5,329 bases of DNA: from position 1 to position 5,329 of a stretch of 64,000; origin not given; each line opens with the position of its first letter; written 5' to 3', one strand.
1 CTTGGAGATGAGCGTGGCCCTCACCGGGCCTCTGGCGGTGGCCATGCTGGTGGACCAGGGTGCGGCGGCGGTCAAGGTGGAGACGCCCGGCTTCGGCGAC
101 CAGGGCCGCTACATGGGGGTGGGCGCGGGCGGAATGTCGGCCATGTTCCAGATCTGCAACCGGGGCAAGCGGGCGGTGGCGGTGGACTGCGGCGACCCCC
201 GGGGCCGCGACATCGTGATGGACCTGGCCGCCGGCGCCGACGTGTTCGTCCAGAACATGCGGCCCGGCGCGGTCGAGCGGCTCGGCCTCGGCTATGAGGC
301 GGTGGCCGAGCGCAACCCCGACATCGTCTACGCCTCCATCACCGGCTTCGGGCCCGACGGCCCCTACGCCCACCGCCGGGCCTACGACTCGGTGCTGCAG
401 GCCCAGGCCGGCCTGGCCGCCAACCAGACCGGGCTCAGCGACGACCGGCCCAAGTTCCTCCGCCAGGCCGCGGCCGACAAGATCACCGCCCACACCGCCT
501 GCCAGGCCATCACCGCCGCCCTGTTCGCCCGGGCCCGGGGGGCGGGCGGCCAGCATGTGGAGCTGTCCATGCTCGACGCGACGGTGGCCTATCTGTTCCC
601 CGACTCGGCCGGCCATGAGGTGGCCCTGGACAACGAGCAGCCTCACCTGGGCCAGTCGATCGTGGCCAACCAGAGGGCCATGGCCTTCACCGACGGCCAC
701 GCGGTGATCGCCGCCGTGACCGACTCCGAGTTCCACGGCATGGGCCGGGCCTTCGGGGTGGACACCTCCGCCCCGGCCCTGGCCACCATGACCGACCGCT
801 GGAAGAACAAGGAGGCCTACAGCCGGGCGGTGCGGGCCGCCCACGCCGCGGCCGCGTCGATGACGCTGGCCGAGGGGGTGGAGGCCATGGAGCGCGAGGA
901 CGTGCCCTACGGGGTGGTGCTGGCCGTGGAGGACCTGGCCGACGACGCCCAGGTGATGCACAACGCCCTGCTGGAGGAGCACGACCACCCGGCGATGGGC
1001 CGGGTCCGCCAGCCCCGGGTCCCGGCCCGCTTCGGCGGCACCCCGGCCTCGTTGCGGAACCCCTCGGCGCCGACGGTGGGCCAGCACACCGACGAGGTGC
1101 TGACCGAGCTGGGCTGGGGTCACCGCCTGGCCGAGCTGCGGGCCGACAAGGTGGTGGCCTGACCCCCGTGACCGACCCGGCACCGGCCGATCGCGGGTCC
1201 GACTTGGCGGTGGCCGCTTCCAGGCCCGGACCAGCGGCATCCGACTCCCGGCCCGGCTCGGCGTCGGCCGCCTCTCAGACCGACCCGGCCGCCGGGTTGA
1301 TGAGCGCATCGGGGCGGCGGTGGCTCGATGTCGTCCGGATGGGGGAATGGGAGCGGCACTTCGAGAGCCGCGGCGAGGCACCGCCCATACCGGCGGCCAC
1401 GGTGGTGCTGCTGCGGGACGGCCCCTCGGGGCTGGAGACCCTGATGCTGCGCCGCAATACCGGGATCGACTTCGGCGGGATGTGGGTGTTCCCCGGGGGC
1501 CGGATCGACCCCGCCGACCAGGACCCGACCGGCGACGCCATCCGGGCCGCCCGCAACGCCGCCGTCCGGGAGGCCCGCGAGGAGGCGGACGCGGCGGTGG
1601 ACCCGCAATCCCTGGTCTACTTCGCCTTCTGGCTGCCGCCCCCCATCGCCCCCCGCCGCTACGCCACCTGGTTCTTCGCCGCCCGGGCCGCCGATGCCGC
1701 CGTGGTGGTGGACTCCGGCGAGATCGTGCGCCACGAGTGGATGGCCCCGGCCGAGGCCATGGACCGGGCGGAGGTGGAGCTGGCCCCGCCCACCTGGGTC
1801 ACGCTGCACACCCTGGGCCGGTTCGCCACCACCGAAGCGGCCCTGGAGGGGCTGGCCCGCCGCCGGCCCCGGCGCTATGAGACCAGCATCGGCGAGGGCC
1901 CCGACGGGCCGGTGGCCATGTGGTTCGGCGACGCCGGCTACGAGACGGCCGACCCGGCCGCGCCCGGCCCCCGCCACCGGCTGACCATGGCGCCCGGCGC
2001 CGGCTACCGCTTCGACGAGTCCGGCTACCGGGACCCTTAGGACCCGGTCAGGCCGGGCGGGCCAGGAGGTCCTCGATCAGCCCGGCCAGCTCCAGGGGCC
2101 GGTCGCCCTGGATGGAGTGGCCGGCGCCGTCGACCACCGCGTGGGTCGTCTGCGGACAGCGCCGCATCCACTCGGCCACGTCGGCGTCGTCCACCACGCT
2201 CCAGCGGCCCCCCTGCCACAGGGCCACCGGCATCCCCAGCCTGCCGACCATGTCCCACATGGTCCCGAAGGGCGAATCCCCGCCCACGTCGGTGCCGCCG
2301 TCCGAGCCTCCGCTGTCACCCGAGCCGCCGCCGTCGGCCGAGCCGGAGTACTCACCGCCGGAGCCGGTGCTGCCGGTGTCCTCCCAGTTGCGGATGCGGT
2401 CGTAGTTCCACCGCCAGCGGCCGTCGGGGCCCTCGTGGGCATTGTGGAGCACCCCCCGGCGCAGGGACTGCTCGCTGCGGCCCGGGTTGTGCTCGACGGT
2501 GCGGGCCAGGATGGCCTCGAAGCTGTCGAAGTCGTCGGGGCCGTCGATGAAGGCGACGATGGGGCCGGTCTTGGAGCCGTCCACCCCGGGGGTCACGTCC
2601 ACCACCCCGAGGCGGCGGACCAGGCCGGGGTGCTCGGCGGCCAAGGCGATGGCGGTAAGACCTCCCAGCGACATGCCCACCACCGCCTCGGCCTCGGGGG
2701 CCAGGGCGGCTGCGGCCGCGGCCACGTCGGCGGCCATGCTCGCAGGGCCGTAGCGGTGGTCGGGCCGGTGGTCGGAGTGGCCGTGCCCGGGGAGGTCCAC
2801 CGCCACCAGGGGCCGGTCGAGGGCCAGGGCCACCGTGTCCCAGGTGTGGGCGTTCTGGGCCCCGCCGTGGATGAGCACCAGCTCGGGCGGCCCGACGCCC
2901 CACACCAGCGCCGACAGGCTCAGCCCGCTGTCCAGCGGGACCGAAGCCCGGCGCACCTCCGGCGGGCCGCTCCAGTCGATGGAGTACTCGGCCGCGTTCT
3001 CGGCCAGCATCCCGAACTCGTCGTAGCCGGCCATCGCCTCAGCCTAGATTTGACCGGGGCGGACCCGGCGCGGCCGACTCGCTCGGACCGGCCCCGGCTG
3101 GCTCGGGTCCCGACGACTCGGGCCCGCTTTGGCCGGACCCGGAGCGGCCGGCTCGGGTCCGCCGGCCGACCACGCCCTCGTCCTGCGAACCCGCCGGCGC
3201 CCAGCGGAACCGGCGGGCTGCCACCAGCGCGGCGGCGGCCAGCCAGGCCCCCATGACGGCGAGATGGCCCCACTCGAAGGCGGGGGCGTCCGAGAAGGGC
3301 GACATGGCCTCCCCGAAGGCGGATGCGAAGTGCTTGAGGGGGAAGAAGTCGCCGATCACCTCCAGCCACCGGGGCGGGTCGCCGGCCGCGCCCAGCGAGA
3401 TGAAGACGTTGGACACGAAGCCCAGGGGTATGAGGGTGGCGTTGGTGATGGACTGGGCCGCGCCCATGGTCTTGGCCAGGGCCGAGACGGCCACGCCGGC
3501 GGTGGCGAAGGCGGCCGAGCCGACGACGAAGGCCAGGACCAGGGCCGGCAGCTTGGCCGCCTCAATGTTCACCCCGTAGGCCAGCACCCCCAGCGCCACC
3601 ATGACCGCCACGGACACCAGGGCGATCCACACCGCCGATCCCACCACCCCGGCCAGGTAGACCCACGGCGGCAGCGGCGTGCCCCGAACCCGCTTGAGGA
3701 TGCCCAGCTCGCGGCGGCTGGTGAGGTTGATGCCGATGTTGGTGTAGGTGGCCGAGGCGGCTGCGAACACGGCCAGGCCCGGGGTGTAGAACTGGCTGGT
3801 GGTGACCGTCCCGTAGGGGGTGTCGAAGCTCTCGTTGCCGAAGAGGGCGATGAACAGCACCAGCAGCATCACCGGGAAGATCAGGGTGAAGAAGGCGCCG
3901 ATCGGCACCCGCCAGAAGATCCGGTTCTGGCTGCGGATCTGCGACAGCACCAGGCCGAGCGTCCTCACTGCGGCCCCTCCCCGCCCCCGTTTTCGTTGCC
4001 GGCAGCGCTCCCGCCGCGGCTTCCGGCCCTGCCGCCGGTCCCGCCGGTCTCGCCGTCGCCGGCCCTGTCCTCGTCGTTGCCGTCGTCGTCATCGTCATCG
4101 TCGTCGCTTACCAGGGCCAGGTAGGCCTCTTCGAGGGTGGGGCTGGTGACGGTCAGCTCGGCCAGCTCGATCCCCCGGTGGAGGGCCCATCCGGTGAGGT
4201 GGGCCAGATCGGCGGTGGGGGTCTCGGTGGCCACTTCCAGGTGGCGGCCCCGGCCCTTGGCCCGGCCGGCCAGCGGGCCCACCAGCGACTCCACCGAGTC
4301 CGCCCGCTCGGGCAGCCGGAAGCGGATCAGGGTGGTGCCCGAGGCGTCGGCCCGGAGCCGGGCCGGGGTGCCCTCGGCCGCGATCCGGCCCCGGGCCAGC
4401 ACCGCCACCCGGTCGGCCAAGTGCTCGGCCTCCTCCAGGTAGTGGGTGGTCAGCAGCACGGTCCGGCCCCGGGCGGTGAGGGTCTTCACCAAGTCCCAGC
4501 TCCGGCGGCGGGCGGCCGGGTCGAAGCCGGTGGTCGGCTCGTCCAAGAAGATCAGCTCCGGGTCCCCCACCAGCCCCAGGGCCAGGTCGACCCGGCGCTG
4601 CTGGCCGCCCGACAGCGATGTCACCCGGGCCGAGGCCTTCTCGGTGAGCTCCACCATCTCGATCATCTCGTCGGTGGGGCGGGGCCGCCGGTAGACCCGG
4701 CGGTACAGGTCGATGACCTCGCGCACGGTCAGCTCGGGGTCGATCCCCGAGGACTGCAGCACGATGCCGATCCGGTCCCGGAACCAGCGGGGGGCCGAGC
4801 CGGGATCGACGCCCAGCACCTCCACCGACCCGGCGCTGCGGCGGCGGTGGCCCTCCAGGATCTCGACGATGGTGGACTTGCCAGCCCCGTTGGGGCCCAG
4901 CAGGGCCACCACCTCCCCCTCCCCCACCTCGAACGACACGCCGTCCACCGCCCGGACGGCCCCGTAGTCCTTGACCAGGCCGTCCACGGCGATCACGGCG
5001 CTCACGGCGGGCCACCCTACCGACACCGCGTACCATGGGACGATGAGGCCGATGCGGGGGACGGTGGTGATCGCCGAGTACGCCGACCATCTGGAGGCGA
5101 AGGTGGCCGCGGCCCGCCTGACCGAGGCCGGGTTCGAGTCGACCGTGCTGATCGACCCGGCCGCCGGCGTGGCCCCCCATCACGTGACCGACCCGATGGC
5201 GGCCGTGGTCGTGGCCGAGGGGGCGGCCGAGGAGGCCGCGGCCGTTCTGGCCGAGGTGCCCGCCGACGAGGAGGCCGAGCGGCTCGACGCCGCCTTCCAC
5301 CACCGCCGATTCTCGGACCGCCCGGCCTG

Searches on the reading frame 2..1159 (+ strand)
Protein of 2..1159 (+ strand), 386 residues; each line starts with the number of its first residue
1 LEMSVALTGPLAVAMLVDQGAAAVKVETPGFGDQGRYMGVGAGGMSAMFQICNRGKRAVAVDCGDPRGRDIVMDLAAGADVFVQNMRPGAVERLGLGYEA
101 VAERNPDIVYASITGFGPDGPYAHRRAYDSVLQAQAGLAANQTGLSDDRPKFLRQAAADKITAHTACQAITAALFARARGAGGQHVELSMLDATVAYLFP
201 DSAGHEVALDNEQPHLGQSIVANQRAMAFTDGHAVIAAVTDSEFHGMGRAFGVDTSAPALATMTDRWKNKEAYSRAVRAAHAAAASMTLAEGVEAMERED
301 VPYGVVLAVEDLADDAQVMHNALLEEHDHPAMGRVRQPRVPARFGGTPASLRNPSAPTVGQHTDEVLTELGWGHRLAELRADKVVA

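Call 49: search_protein_families(library=pfam, proteins=[window:2-1159:+], max_evalue=0.001)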
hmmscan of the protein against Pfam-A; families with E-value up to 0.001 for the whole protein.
window:2-1159:+ (386 aa): 1 family
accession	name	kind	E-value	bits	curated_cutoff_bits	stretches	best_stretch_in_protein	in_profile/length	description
PF02515.22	CoA_transf_3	-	6.5e-86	289.2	23.3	1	2-363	8-366/366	CoA-transferase family III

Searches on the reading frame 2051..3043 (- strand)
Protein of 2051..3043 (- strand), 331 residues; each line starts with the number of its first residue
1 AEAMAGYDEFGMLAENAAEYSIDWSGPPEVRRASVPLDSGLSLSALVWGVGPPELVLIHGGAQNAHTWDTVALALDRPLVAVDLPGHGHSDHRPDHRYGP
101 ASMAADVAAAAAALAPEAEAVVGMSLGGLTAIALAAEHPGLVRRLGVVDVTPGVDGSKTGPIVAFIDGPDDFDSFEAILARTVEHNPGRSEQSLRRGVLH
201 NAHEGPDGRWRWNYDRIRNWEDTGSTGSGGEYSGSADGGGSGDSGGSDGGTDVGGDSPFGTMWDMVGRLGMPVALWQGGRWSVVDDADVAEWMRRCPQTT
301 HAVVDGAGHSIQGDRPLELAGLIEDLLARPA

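Call 49: search_protein_families(library=pfam, proteins=[window:2051-3043:-], max_evalue=0.001)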
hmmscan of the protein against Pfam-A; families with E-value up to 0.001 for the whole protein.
window:2051-3043:- (331 aa): 4 families
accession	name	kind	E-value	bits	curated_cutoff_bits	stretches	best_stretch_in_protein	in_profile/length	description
PF00561.26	Abhydrolase_1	-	6.9e-21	75.5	25.8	1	55-316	3-245/245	alpha/beta hydrolase fold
PF12697.13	Abhydrolase_6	-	4.3e-16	60.7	26.3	1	55-320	1-215/217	Alpha/beta hydrolase family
PF12146.15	Hydrolase_4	-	5.2e-11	42.7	27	1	55-157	7-114/239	Serine aminopeptidase, S33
PF00756.26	Esterase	-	0.0004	20.7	22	1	110-146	108-144/251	Putative esterase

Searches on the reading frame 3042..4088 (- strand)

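Call 49: search_protein_families(library=pfam, proteins=[window:3042-4088:-], max_evalue=0.001)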
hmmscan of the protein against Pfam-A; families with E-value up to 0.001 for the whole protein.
window:3042-4088:- (349 aa): 3 families
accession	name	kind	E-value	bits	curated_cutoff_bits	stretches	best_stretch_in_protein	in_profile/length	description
PF01061.29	ABC2_membrane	-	2.8e-21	76.5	26.9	1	52-258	8-206/211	ABC-2 type transporter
PF12698.13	ABC2_membrane_3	-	2e-18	67.1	31.6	1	90-289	153-344/347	ABC-2 family transporter protein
PF12679.13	ABC2_membrane_2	-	0.0003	20.6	27.2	1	148-295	118-279/283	ABC-2 family transporter protein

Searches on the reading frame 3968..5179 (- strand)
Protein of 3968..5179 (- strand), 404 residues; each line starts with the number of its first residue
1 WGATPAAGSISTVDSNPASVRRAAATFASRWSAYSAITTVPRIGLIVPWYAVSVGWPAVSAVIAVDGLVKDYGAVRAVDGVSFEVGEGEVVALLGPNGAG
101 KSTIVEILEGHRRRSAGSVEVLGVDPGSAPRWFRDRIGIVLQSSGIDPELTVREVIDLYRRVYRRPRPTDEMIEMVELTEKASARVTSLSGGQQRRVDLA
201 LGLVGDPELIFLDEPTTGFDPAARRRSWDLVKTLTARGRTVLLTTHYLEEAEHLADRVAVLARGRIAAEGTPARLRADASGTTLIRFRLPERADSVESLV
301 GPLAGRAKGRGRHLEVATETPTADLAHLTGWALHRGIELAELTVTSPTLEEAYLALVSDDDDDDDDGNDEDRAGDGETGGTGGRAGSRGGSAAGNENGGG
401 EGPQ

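Call 49: search_protein_families(library=pfam, proteins=[window:3968-5179:-], max_evalue=0.001)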
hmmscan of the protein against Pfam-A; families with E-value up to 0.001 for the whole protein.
window:3968-5179:- (404 aa): 3 families
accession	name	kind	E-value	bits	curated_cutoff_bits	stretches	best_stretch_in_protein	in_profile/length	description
PF00005.33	ABC_tran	-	9.3e-30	104.5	25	1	79-217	2-137/137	ABC transporter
PF13304.12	AAA_21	-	2.4e-11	44.7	27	1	186-246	235-298/304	AAA domain, putative AbiEii toxin, Type IV TA system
PF03308.22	MeaB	-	6e-05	22.6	23.1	1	80-129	25-74/273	Methylmalonyl Co-A mutase-associated GTPase MeaB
